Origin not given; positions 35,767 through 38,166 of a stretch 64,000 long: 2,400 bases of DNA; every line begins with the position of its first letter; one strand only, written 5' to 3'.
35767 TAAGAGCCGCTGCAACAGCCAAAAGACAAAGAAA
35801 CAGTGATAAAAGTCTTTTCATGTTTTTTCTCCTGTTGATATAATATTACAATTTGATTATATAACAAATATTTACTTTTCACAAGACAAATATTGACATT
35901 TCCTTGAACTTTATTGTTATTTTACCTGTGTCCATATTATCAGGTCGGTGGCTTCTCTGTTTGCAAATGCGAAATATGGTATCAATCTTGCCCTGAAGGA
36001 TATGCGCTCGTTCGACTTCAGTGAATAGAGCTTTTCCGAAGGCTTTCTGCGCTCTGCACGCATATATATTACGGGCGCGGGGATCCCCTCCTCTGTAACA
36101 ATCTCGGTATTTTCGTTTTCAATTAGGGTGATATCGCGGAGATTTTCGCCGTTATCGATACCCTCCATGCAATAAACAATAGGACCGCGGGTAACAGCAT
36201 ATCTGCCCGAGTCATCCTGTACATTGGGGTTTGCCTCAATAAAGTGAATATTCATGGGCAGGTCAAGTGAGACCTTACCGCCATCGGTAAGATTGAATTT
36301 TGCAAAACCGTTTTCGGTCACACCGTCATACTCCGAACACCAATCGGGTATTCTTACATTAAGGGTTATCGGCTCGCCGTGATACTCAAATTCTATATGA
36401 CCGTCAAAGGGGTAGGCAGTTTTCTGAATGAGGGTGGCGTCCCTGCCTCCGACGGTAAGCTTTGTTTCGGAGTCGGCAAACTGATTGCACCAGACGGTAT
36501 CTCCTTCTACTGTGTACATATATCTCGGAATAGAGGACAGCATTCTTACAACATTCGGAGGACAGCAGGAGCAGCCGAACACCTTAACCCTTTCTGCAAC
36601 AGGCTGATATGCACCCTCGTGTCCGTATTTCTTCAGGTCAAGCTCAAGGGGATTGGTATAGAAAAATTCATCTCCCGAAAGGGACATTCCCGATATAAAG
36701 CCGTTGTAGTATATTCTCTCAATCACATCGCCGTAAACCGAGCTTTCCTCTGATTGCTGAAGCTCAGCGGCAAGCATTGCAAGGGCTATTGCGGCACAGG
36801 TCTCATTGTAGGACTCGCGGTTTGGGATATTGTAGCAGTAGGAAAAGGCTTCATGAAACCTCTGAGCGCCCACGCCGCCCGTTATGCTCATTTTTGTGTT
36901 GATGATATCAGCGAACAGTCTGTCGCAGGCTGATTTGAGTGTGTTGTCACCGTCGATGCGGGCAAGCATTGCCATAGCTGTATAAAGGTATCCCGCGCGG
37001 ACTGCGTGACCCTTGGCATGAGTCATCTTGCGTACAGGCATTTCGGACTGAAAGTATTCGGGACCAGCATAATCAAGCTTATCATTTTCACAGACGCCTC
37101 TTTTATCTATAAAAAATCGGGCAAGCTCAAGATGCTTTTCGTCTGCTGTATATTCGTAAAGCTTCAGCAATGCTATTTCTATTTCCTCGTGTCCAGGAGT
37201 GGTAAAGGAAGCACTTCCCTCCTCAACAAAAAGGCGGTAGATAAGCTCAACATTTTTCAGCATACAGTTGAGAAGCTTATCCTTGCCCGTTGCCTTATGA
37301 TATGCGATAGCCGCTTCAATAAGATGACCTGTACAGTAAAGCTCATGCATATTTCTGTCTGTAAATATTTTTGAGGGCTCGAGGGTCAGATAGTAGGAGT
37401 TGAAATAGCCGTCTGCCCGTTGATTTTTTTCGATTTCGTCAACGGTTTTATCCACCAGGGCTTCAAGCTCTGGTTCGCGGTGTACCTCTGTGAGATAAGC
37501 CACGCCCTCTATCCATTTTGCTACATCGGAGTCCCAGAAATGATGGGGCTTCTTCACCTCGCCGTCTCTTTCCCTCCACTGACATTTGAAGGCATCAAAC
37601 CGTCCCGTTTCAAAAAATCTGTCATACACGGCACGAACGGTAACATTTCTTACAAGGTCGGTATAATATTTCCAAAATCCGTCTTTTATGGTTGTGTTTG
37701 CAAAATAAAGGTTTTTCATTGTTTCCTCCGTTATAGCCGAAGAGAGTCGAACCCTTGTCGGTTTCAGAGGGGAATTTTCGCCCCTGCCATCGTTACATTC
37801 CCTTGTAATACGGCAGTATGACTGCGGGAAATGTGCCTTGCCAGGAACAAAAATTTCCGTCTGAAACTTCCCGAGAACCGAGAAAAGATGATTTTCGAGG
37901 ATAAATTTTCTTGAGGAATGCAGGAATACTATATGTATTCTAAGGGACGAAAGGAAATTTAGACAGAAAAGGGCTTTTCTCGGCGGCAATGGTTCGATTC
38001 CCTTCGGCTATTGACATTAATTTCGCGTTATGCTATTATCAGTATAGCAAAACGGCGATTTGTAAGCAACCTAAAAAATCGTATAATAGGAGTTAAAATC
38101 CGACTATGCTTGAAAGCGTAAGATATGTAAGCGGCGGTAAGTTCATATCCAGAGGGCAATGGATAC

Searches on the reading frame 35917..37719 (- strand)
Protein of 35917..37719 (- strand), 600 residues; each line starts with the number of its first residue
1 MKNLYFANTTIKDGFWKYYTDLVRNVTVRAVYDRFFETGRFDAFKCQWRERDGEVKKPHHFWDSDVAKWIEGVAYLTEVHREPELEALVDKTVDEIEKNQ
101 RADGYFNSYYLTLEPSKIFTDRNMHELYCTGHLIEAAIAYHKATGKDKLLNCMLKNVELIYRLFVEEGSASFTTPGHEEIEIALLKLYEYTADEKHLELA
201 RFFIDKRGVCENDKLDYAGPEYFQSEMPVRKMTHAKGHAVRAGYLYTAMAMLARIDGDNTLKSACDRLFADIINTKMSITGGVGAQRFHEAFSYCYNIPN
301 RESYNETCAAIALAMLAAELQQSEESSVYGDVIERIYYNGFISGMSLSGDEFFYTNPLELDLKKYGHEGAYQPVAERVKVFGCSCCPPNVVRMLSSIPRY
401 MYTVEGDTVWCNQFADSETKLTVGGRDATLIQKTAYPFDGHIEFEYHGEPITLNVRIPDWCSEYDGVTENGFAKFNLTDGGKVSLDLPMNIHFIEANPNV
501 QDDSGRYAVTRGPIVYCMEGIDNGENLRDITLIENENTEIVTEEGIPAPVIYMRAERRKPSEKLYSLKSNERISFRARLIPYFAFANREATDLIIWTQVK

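Call 22: find_encoding_contigs(protein=window:35917-37719:-, flank=3000, max_places=10)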
Protein window:35917-37719:- (600 aa): no gene with exactly this product is on record in the collection.

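Call 35: find_homologous_proteins(query=window:35917-37719:-, max_evalue=1e-50)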
Query window:35917-37719:- (600 aa): 7912 proteins with E <= 1e-50 among 8000 candidates; the best 120 are listed.
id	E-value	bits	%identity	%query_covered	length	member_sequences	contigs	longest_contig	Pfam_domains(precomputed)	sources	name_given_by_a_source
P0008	0.0e+0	1143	80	100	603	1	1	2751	PF20736.3,PF20737.3,PF07944.19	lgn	-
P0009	0.0e+0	1125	79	100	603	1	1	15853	PF20736.3,PF20737.3,PF07944.19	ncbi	-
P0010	0.0e+0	1116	78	100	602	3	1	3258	PF20736.3,PF20737.3,PF07944.19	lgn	-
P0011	0.0e+0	1103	77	100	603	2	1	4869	PF20736.3,PF20737.3,PF07944.19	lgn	-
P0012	0.0e+0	1100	77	100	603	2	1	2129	PF20736.3,PF20737.3,PF07944.19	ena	-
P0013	0.0e+0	1091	76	100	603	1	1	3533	PF20736.3,PF20737.3,PF07944.19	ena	-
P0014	2.6e-290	983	70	100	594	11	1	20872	PF20736.3,PF20737.3,PF07944.19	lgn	-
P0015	1.7e-289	980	70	100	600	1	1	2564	PF20736.3,PF20737.3,PF07944.19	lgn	-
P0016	2.7e-289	979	69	100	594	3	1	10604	PF20736.3,PF20737.3,PF07944.19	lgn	-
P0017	6.7e-289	978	70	100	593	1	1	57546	PF20736.3,PF20737.3,PF07944.19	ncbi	-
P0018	3.5e-288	975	68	100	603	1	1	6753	PF20736.3,PF20737.3,PF07944.19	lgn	-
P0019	2.6e-286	969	69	100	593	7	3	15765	PF20736.3,PF20737.3,PF07944.19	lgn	-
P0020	4.1e-286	969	69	100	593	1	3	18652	PF20736.3,PF20737.3,PF07944.19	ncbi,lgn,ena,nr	ncbi:MAG: glycoside hydrolase family 127 protein [Lachnospiraceae bacterium]|nr:glycoside hydrolase 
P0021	4.3e-286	969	69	100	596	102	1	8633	PF20736.3,PF20737.3,PF07944.19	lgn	-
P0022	7.0e-286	968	68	100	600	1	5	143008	PF20736.3,PF20737.3,PF07944.19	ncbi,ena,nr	ncbi:MAG: glycoside hydrolase family 127 protein [Clostridia bacterium]|nr:glycoside hydrolase famil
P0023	9.9e-286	967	68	100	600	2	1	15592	PF20736.3,PF20737.3,PF07944.19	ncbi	-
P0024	1.4e-285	967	68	100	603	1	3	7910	PF20736.3,PF20737.3,PF07944.19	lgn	-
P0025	2.2e-285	966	69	100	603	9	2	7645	PF20736.3,PF20737.3,PF07944.19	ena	-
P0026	2.3e-285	966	69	100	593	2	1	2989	PF20736.3,PF20737.3,PF07944.19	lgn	-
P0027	2.3e-285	966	69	100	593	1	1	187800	PF20736.3,PF20737.3,PF07944.19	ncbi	-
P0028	2.5e-285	966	69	100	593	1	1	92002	PF20736.3,PF20737.3,PF07944.19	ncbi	-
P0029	2.9e-285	966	68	100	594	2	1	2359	PF20736.3,PF20737.3,PF07944.19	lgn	-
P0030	2.2e-284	963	68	100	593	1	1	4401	PF20736.3,PF20737.3,PF07944.19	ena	-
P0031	2.6e-284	963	68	100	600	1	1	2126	PF20736.3,PF20737.3,PF07944.19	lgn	-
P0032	4.0e-284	962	69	100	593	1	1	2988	PF20736.3,PF20737.3,PF07944.19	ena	-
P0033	5.4e-284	962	69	100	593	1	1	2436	PF20736.3,PF20737.3,PF07944.19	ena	-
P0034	5.9e-283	958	68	100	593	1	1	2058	PF20736.3,PF20737.3,PF07944.19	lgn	-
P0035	9.2e-283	958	69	100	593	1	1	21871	PF20736.3,PF20737.3,PF07944.19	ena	-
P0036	1.1e-282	957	68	100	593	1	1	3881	PF20736.3,PF20737.3,PF07944.19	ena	-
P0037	1.2e-282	957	68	100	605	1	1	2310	PF20736.3,PF20737.3,PF07944.19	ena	-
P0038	1.8e-282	957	69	100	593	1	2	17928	PF20736.3,PF20737.3,PF07944.19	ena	-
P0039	2.0e-282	956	69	100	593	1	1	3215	PF20736.3,PF20737.3,PF07944.19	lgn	-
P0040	2.4e-282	956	69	100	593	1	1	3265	PF20736.3,PF20737.3,PF07944.19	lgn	-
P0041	3.2e-282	956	69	100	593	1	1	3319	PF20736.3,PF20737.3,PF07944.19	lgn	-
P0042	3.2e-282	956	69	100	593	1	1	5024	PF20736.3,PF20737.3,PF07944.19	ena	-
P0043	3.6e-282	956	69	100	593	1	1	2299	PF20736.3,PF20737.3,PF07944.19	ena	-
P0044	4.2e-282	955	69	100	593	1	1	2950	PF20736.3,PF20737.3,PF07944.19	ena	-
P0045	6.3e-282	955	69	100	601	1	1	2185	PF20736.3,PF20737.3,PF07944.19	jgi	jgi:DUF1680 family protein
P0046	6.4e-282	955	69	100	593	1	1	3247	PF20736.3,PF20737.3,PF07944.19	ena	-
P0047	6.4e-282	955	69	100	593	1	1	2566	PF20736.3,PF20737.3,PF07944.19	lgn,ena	-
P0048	6.6e-282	955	69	100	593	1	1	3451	PF20736.3,PF20737.3,PF07944.19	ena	-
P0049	9.5e-282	954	69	100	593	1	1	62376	PF20736.3,PF20737.3,PF07944.19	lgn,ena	-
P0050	1.3e-281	954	68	100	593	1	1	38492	PF20736.3,PF20737.3,PF07944.19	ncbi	-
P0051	1.6e-281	954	68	100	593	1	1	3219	PF20736.3,PF20737.3,PF07944.19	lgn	-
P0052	1.7e-281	953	67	100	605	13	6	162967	PF20736.3,PF20737.3,PF07944.19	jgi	-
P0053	1.7e-281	953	67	100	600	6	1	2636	PF20736.3,PF20737.3,PF07944.19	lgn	-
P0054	1.7e-281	953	69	100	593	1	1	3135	PF20736.3,PF20737.3,PF07944.19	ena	-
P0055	2.0e-281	953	68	100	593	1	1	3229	PF20736.3,PF20737.3,PF07944.19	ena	-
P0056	2.1e-281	953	68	100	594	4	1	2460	PF20736.3,PF20737.3,PF07944.19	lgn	-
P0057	2.8e-281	953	68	100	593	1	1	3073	PF20736.3,PF20737.3,PF07944.19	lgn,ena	-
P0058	2.9e-281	953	68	100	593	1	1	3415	PF20736.3,PF20737.3,PF07944.19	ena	-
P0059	3.3e-281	952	69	100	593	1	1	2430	PF20736.3,PF20737.3,PF07944.19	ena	-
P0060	3.5e-281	952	68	100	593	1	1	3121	PF20736.3,PF20737.3,PF07944.19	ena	-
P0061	3.7e-281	952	69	100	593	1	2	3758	PF20736.3,PF20737.3,PF07944.19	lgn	-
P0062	4.0e-281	952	68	100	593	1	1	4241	PF20736.3,PF20737.3,PF07944.19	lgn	-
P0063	4.0e-281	952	68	100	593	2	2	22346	PF20736.3,PF20737.3,PF07944.19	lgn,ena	-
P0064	4.3e-281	952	69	100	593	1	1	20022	PF20736.3,PF20737.3,PF07944.19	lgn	-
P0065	4.5e-281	952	68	100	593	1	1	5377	PF20736.3,PF20737.3,PF07944.19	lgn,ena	-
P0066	4.5e-281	952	68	100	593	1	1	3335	PF20736.3,PF20737.3,PF07944.19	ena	-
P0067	6.4e-281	951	68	100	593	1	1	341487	PF20736.3,PF20737.3,PF07944.19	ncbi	-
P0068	6.8e-281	951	68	100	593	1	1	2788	PF20736.3,PF20737.3,PF07944.19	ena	-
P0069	7.0e-281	951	68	100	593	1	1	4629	PF20736.3,PF20737.3,PF07944.19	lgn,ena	-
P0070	1.0e-280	951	68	100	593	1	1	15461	PF20736.3,PF20737.3,PF07944.19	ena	-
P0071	1.2e-280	951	68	100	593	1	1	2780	PF20736.3,PF20737.3,PF07944.19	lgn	-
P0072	1.2e-280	951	68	100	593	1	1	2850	PF20736.3,PF20737.3,PF07944.19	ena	-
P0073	1.2e-280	951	68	100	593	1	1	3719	PF20736.3,PF20737.3,PF07944.19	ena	-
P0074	1.3e-280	950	66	100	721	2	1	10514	PF12833.14,PF20736.3,PF20737.3,PF07944.19,PF00165.30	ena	-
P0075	1.3e-280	950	68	100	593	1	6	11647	PF20736.3,PF20737.3,PF07944.19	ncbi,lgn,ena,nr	ncbi:MAG: glycoside hydrolase family 127 protein [Oscillospiraceae bacterium]|nr:glycoside hydrolase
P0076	1.8e-280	950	68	100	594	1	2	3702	PF20736.3,PF20737.3,PF07944.19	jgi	-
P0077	2.2e-280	950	68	100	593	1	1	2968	PF20736.3,PF20737.3,PF07944.19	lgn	-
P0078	2.3e-280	950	68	100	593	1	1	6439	PF20736.3,PF20737.3,PF07944.19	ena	-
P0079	2.6e-280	949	68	100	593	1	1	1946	PF20736.3,PF20737.3,PF07944.19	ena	-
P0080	3.1e-280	949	68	100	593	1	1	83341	PF20736.3,PF20737.3,PF07944.19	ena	-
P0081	3.5e-280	949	68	100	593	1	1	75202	PF20736.3,PF20737.3,PF07944.19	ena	-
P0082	6.0e-280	948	68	100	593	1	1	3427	PF20736.3,PF20737.3,PF07944.19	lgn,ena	-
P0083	6.5e-280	948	68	100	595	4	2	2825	PF20736.3,PF20737.3,PF07944.19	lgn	-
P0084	1.2e-279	947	68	100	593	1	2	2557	PF20736.3,PF20737.3,PF07944.19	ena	-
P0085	1.4e-279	947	67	100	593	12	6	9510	PF20736.3,PF20737.3,PF07944.19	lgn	-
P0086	3.1e-279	946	67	100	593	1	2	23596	PF20736.3,PF20737.3,PF07944.19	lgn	-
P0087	4.0e-279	946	68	100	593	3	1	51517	PF20736.3,PF20737.3,PF07944.19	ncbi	-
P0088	4.0e-279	946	68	100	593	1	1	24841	PF20736.3,PF20737.3,PF07944.19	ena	-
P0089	7.0e-279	945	68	100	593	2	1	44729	PF20736.3,PF20737.3,PF07944.19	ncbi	-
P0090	7.0e-279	945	68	100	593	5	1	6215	PF20736.3,PF20737.3,PF07944.19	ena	-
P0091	8.8e-279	944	68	100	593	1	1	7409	PF20736.3,PF20737.3,PF07944.19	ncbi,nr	ncbi:MAG: glycoside hydrolase family 127 protein [Clostridia bacterium]|nr:glycoside hydrolase famil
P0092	1.7e-278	943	68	100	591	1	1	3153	PF20736.3,PF20737.3,PF07944.19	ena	-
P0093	1.9e-278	943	68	100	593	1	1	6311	PF20736.3,PF20737.3,PF07944.19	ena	-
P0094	2.1e-278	943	68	100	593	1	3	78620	PF20736.3,PF20737.3,PF07944.19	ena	-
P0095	3.5e-278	942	68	100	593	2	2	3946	PF20736.3,PF20737.3,PF07944.19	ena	-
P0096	3.5e-278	942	68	100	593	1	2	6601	PF20736.3,PF20737.3,PF07944.19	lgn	-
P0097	4.3e-278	942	67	100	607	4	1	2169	PF20736.3,PF20737.3,PF07944.19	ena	-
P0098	4.6e-278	942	68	100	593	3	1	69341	PF20736.3,PF20737.3,PF07944.19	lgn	-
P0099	8.8e-278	941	67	100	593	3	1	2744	PF20736.3,PF20737.3,PF07944.19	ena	-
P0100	1.8e-277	940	68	100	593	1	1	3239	PF20736.3,PF20737.3,PF07944.19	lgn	-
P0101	4.2e-277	939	67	100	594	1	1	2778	PF20736.3,PF20737.3,PF07944.19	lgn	-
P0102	5.0e-277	939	67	100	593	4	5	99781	PF20736.3,PF20737.3,PF07944.19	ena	-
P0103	1.1e-276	937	68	100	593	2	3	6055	PF20736.3,PF20737.3,PF07944.19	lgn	-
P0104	4.4e-276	936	68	100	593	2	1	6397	PF20736.3,PF20737.3,PF07944.19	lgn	-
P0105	4.9e-276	935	67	100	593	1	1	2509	PF20736.3,PF20737.3,PF07944.19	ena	-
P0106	6.3e-276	935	67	100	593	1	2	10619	PF20736.3,PF20737.3,PF07944.19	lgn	-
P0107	9.2e-276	934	67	100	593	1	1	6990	PF20736.3,PF20737.3,PF07944.19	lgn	-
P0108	1.2e-275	934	67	100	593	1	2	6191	PF20736.3,PF20737.3,PF07944.19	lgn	-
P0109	1.2e-275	934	67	100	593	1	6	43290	PF20736.3,PF20737.3,PF07944.19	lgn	-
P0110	1.4e-275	934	68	100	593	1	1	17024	PF20736.3,PF20737.3,PF07944.19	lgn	-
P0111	2.1e-275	933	68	100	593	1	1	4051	PF20736.3,PF20737.3,PF07944.19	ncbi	-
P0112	2.5e-275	933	67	100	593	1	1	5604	PF20736.3,PF20737.3,PF07944.19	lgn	-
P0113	2.9e-275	933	67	100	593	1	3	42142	PF20736.3,PF20737.3,PF07944.19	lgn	-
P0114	3.0e-275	933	68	100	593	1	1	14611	PF20736.3,PF20737.3,PF07944.19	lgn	-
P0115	3.2e-275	933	67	100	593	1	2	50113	PF20736.3,PF20737.3,PF07944.19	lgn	-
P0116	4.1e-275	932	66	100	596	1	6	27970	PF20736.3,PF20737.3,PF07944.19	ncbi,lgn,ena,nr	ncbi:MAG: glycoside hydrolase family 127 protein [Clostridia bacterium]|nr:glycoside hydrolase famil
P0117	5.2e-275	932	66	100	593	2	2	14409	PF20736.3,PF20737.3,PF07944.19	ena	-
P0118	2.0e-274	930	66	100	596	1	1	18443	PF20736.3,PF20737.3,PF07944.19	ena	-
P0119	2.6e-274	930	67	100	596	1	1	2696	PF20736.3,PF20737.3,PF07944.19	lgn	-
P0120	3.3e-274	929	66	100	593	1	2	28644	PF20736.3,PF20737.3,PF07944.19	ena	-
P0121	3.4e-274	929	66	100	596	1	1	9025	PF20736.3,PF20737.3,PF07944.19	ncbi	-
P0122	3.8e-274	929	67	100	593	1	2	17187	PF20736.3,PF20737.3,PF07944.19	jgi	-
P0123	9.4e-274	928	67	100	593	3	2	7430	PF20736.3,PF20737.3,PF07944.19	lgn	-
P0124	1.7e-273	927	66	100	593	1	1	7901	PF20736.3,PF20737.3,PF07944.19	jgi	jgi:DUF1680 family protein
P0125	6.7e-273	925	66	100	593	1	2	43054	PF20736.3,PF20737.3,PF07944.19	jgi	-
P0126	7.2e-273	925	67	100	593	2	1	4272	PF20736.3,PF20737.3,PF07944.19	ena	-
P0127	8.0e-273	925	65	100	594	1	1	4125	PF20736.3,PF20737.3,PF07944.19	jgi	-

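Call 36: find_encoding_contigs(protein=P0009, flank=6000, max_places=4)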
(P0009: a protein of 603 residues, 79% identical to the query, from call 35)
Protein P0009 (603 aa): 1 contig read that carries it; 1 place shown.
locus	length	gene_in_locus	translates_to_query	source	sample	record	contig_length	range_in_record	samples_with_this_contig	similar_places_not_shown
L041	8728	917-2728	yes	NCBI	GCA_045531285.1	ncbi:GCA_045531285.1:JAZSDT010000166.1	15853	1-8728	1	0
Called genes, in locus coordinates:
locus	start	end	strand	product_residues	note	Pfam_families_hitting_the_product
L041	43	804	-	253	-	PF02311:AraC_binding, PF07883:Cupin_2 (weak), PF00165:HTH_AraC (faint), PF12833:HTH_18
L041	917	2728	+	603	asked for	PF07944:Beta-AFase-like_GH127_cat, PF20736:Glyco_hydro127M (weak), PF20737:Glyco_hydro127C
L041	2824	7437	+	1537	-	PF00395:SLH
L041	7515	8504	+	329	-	-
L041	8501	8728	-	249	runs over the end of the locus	PF00165:HTH_AraC, PF12833:HTH_18, PF00165:HTH_AraC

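Call 37: find_encoding_contigs(protein=P0011, flank=4000, max_places=4)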
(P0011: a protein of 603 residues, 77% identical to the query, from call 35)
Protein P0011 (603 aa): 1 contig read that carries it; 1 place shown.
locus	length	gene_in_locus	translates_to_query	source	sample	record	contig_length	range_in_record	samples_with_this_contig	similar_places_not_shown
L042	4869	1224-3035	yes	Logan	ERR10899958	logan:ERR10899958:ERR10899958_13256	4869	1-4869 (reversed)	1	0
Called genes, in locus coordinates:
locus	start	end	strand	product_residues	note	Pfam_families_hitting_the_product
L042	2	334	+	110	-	?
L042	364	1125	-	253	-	PF02311:AraC_binding, PF07883:Cupin_2 (weak), PF12833:HTH_18, PF00165:HTH_AraC (weak)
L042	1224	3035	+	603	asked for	PF07944:Beta-AFase-like_GH127_cat, PF20736:Glyco_hydro127M, PF20737:Glyco_hydro127C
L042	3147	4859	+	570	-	PF12389:Peptidase_M73 (weak)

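Call 54: find_encoding_contigs(protein=P0008, flank=3000, max_places=4)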
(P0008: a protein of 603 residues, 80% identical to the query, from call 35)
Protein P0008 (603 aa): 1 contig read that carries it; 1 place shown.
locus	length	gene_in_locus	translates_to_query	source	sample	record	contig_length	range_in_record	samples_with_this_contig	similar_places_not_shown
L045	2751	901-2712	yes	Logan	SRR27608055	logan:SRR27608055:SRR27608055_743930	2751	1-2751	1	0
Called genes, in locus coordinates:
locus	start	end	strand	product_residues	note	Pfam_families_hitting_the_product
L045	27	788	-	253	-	PF02311:AraC_binding, PF07883:Cupin_2 (weak), PF00165:HTH_AraC (weak), PF12833:HTH_18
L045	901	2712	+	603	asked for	PF07944:Beta-AFase-like_GH127_cat, PF20736:Glyco_hydro127M, PF20737:Glyco_hydro127C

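Call 55: find_encoding_contigs(protein=P0010, flank=3000, max_places=4)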
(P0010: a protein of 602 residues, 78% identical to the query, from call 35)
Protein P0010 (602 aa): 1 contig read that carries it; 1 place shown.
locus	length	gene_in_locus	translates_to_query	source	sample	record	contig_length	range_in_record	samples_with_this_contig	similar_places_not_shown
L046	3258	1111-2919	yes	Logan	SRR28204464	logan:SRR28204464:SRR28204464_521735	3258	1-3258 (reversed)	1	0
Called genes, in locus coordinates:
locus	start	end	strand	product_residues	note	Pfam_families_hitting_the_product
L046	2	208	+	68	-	?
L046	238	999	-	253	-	PF02311:AraC_binding, PF00165:HTH_AraC (faint), PF12833:HTH_18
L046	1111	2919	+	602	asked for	PF07944:Beta-AFase-like_GH127_cat, PF20736:Glyco_hydro127M (weak), PF20737:Glyco_hydro127C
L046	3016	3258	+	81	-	?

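Call 71: find_encoding_contigs(protein=P0250, flank=10000, max_places=10)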
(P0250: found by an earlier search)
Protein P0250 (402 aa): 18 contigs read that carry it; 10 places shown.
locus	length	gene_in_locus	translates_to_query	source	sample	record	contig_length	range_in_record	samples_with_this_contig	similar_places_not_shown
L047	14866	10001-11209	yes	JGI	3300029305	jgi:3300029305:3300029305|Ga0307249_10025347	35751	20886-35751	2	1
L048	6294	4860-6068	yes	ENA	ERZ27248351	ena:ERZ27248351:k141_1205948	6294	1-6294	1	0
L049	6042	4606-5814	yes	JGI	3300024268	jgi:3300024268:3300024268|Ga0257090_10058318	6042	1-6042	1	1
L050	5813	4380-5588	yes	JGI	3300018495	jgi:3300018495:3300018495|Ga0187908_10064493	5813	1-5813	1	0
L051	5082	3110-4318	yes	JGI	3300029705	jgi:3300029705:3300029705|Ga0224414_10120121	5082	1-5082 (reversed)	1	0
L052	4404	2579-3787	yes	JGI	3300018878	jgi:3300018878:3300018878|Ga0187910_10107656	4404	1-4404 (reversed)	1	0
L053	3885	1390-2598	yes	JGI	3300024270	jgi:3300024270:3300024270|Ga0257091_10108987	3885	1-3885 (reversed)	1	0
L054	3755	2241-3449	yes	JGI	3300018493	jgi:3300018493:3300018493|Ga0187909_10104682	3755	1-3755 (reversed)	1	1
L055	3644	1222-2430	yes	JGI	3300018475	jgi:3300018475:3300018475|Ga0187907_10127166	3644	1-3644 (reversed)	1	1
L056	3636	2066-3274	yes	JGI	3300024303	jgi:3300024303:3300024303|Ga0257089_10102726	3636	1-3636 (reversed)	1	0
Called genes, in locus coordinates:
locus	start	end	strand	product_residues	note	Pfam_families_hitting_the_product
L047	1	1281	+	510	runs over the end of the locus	PF01554:MatE, PF01943:Polysacc_synt, PF01554:MatE (weak)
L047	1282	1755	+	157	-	-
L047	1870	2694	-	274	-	PF12833:HTH_18, PF00165:HTH_AraC (weak)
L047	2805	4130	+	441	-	PF00331:Glyco_hydro_10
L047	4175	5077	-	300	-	PF12833:HTH_18, PF00165:HTH_AraC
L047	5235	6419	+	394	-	PF01321:Creatinase_N, PF00557:Peptidase_M24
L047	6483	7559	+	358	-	PF14486:DUF4432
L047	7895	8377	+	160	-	PF00583:Acetyltransf_1 (weak), PF13673:Acetyltransf_10, PF13508:Acetyltransf_7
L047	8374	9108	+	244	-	PF02353:CMAS (faint), PF05401:NodS (weak), PF05175:MTS (weak), PF13489:Methyltransf_23, PF13649:Methyltransf_25, PF13847:Methyltransf_31, PF08241:Methyltransf_11, PF08242:Methyltransf_12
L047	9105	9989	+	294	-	PF01430:HSP33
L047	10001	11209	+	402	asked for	PF00365:PFK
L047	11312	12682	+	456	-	PF01554:MatE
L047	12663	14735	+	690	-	-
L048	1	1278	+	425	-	?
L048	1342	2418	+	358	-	PF14486:DUF4432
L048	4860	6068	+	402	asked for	PF00365:PFK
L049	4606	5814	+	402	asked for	PF00365:PFK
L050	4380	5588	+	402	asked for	PF00365:PFK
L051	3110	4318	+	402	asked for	PF00365:PFK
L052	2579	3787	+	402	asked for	PF00365:PFK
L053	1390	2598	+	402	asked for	PF00365:PFK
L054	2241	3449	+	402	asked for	PF00365:PFK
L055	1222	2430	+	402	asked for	PF00365:PFK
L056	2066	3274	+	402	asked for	PF00365:PFK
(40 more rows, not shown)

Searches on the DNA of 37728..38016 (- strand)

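Call 45: search_dna_similar(query=window:37728-38016:-, collection=plasmids, mode=distant, max_evalue=0.01, max_rows=15)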
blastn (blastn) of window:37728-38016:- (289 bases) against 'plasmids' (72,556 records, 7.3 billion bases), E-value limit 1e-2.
No match.

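Call 46: search_dna_similar(query=window:37728-38016:-, collection=phages, mode=distant, max_evalue=0.01, max_rows=15)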
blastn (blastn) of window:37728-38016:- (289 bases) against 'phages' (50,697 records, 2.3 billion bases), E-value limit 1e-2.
No match.
